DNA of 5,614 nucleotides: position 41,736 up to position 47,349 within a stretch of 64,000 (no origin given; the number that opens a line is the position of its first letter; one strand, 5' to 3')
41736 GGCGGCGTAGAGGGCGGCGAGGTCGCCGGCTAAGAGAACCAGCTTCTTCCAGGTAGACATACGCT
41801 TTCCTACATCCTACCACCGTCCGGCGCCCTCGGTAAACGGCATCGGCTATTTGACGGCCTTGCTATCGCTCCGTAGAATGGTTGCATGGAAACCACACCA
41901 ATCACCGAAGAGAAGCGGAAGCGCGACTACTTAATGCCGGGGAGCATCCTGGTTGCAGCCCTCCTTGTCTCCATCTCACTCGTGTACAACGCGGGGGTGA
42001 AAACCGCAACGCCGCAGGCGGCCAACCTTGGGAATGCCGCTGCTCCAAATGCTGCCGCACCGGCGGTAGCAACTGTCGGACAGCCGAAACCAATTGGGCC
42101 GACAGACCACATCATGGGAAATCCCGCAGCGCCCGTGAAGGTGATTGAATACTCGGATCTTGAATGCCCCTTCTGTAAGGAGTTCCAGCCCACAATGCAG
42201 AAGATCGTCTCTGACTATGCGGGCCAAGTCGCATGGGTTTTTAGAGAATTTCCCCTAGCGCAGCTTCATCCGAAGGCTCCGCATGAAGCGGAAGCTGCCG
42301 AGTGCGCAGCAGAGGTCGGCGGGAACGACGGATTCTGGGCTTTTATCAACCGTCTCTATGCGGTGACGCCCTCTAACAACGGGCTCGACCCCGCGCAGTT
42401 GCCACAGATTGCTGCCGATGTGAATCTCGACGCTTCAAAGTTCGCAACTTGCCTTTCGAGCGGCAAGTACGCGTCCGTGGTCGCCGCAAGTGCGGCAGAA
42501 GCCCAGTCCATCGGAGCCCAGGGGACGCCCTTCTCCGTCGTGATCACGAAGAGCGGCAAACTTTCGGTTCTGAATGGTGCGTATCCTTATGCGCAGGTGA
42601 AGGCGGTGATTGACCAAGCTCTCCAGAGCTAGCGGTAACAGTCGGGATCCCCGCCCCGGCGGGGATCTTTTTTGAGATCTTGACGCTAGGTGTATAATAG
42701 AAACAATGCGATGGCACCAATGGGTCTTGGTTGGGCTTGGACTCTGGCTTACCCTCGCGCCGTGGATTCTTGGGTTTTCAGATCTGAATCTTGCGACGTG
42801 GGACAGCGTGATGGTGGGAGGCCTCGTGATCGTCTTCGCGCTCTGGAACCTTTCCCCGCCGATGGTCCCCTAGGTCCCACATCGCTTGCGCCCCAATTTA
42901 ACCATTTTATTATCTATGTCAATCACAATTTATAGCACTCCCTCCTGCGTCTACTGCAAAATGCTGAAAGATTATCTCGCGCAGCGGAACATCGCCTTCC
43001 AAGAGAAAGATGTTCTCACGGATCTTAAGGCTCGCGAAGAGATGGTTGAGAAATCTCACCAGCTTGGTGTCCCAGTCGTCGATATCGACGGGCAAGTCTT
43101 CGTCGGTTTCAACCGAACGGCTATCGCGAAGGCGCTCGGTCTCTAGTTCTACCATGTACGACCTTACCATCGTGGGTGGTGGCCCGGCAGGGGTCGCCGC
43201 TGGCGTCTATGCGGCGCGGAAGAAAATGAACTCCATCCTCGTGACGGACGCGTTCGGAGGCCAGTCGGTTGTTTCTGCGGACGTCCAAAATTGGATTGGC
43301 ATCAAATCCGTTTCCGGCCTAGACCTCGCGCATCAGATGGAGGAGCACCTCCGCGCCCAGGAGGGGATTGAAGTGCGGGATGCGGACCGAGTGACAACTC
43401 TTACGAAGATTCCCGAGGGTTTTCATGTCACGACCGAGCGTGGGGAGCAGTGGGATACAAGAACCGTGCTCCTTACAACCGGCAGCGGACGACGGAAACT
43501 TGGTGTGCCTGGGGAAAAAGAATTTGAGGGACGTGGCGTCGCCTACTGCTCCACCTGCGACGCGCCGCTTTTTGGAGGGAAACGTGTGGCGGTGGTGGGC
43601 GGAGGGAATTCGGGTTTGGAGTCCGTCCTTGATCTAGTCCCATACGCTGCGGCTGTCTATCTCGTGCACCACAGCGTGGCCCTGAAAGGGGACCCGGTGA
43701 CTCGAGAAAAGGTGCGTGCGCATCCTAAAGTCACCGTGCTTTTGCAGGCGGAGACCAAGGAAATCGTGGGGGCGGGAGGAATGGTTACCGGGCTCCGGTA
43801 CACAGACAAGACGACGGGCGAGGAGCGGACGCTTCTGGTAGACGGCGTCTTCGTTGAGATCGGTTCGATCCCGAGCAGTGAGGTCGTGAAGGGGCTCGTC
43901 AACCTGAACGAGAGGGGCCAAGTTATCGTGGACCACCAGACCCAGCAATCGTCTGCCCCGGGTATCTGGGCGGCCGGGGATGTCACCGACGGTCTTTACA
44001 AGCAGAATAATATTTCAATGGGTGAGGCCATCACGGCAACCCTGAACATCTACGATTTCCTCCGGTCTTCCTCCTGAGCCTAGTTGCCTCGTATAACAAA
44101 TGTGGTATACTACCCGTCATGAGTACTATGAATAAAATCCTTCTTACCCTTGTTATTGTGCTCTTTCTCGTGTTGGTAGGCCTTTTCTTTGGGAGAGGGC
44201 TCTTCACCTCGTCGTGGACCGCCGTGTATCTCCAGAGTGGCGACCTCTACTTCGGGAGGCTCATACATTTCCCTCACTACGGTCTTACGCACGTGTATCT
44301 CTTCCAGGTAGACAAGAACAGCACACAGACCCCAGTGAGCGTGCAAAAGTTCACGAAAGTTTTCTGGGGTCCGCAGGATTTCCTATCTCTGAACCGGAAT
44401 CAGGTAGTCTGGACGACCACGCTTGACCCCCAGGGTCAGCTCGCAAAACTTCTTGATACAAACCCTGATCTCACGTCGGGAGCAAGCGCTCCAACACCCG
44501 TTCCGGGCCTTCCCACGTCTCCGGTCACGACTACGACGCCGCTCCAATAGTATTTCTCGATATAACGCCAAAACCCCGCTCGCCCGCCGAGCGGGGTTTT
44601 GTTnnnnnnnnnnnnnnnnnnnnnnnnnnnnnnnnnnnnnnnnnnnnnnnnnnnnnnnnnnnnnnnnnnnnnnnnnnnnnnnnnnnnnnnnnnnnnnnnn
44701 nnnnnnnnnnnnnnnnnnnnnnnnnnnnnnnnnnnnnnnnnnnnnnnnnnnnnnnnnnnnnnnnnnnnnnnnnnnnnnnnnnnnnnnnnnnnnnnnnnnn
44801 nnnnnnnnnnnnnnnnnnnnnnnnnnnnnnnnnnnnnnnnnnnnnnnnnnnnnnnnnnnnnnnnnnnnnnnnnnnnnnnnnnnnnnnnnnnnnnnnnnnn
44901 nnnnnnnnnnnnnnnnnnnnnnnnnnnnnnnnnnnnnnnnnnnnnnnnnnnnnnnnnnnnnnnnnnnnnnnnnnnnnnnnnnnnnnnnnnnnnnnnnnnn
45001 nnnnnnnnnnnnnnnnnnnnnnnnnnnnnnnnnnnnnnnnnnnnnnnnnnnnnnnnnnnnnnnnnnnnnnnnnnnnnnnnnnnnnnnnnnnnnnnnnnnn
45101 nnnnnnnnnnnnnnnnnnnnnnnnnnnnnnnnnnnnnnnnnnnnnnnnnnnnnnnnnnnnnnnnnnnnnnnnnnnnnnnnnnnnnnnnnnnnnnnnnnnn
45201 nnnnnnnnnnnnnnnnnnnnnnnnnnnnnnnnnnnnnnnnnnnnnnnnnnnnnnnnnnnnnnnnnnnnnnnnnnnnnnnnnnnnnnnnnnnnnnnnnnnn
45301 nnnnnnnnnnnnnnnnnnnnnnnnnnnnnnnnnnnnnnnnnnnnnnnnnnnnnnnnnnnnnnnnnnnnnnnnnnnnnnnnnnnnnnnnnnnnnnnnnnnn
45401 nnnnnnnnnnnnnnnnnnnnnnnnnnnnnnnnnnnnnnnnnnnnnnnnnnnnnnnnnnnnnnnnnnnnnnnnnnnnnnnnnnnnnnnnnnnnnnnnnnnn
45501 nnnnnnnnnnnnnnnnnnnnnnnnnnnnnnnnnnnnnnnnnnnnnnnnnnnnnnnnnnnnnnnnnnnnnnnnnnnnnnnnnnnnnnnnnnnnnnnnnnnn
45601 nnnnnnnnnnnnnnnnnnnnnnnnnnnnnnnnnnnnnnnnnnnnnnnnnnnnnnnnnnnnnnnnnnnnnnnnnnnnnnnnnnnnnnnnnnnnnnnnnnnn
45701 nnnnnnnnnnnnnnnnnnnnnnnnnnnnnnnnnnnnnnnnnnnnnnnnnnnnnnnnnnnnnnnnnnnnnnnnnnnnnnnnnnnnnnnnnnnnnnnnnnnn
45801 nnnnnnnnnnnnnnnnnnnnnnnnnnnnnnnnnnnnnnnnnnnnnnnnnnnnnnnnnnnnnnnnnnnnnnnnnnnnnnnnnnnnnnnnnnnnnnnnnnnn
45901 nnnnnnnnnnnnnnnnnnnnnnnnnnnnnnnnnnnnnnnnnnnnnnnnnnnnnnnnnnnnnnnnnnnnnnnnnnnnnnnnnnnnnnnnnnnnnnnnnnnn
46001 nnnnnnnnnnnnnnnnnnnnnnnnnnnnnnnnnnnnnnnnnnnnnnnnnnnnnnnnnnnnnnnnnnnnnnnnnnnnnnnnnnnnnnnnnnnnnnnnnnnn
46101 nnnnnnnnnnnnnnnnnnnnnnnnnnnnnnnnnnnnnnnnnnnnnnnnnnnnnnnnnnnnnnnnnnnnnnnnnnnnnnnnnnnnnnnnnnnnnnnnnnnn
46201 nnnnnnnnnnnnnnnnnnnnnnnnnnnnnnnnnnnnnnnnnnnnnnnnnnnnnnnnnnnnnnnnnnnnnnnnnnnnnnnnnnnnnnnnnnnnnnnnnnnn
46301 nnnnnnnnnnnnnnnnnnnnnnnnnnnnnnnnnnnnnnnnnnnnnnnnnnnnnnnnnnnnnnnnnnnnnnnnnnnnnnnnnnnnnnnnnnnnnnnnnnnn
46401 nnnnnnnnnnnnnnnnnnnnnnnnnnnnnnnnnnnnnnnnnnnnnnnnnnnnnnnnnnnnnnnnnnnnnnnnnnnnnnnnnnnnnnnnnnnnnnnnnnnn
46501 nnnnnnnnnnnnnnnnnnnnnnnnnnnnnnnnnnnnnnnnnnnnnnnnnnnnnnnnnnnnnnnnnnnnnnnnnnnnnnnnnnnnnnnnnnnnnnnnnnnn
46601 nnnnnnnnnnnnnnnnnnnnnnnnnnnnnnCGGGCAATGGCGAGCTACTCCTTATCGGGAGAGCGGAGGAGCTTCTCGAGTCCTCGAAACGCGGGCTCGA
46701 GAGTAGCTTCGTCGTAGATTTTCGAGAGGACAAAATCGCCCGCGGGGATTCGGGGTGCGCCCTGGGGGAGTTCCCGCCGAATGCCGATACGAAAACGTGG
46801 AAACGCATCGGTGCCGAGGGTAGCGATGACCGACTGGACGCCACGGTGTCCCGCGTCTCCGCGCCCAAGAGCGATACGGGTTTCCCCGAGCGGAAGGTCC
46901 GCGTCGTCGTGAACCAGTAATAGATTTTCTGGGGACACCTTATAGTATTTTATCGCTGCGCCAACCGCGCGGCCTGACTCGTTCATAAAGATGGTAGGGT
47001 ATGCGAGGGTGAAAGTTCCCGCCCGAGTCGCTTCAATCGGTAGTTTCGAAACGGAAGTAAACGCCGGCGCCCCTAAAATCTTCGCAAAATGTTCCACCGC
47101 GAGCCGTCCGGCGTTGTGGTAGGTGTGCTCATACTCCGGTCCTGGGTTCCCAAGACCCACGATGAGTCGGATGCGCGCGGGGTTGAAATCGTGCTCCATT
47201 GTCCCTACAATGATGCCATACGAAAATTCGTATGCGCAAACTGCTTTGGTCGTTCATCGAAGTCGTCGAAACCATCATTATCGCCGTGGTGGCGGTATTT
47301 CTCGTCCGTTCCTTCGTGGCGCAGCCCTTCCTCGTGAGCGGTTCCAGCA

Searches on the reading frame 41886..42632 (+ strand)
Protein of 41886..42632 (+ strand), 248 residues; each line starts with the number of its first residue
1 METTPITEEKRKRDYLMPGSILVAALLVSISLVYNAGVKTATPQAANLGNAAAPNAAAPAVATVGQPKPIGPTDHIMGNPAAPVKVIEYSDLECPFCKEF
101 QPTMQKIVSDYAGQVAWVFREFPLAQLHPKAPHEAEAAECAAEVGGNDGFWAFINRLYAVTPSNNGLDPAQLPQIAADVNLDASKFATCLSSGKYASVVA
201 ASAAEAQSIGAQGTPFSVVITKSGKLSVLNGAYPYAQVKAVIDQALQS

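Call 8: search_protein_families(library=pfam, proteins=[window:41886-42632:+], max_evalue=0.001)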
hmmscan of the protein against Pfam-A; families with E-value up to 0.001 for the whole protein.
window:41886-42632:+ (248 aa): 3 families
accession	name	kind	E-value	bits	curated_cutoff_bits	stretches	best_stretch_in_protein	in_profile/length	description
PF13462.12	Thioredoxin_4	-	3.4e-26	92.8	23.2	1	72-217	3-142/165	Thioredoxin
PF01323.26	DSBA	-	6.7e-17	62.3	25.6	2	168-240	121-188/191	DSBA-like thioredoxin domain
PF13098.12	Thioredoxin_2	-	7.3e-05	23.5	27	1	89-241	12-103/104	Thioredoxin-like domain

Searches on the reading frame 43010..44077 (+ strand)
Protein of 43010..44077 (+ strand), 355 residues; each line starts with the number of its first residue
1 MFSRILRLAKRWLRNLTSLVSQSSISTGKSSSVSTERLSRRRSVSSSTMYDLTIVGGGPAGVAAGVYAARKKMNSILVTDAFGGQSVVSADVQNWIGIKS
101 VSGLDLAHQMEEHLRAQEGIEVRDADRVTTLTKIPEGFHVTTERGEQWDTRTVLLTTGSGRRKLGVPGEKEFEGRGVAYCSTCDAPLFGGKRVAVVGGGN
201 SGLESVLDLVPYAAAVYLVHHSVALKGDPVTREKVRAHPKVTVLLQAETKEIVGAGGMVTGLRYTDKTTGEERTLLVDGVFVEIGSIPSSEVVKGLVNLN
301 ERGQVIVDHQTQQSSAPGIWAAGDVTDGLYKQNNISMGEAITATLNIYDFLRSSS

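Call 9: search_protein_families(library=pfam, proteins=[window:43010-44077:+], max_evalue=0.001)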
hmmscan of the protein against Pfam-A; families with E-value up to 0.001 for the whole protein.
window:43010-44077:+ (355 aa): 7 families
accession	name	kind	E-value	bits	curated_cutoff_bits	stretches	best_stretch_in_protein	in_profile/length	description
PF07992.20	Pyr_redox_2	-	2.7e-38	132.5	26.1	1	50-334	1-285/291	Pyridine nucleotide-disulphide oxidoreductase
PF13738.12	Pyr_redox_3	-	4e-21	76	30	1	114-323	90-305/305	Pyridine nucleotide-disulphide oxidoreductase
PF00070.33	Pyr_redox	-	3.1e-09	37.7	22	1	192-265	1-80/82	Pyridine nucleotide-disulphide oxidoreductase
PF01134.28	GIDA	-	8.3e-07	28.8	22.1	0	51-81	1-31/391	Glucose inhibited division protein A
PF12831.13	FAD_oxidored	-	6e-05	23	27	1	51-120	1-74/416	FAD dependent oxidoreductase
PF03486.20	HI0933_like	-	0.00011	22.2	50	0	51-78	2-29/244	HI0933-like protein Rossmann domain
PF13454.12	NAD_binding_9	-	0.00037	20.9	21.8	0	106-159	99-154/155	FAD-NAD(P)-binding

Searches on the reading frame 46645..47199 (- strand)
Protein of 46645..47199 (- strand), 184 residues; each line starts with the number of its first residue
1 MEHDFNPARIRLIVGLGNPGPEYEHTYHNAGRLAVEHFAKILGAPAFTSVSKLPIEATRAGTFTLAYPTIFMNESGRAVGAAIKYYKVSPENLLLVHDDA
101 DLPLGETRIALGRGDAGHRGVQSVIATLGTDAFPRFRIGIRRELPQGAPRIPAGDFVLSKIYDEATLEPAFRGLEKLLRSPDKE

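Call 9: search_protein_families(library=pfam, proteins=[window:46645-47199:-], max_evalue=0.001)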
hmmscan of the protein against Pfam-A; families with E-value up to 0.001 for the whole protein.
window:46645-47199:- (184 aa): 1 family
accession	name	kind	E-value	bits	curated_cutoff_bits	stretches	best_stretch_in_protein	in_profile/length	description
PF01195.25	Pept_tRNA_hydro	-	6.1e-43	147.2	27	1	12-165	1-152/183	Peptidyl-tRNA hydrolase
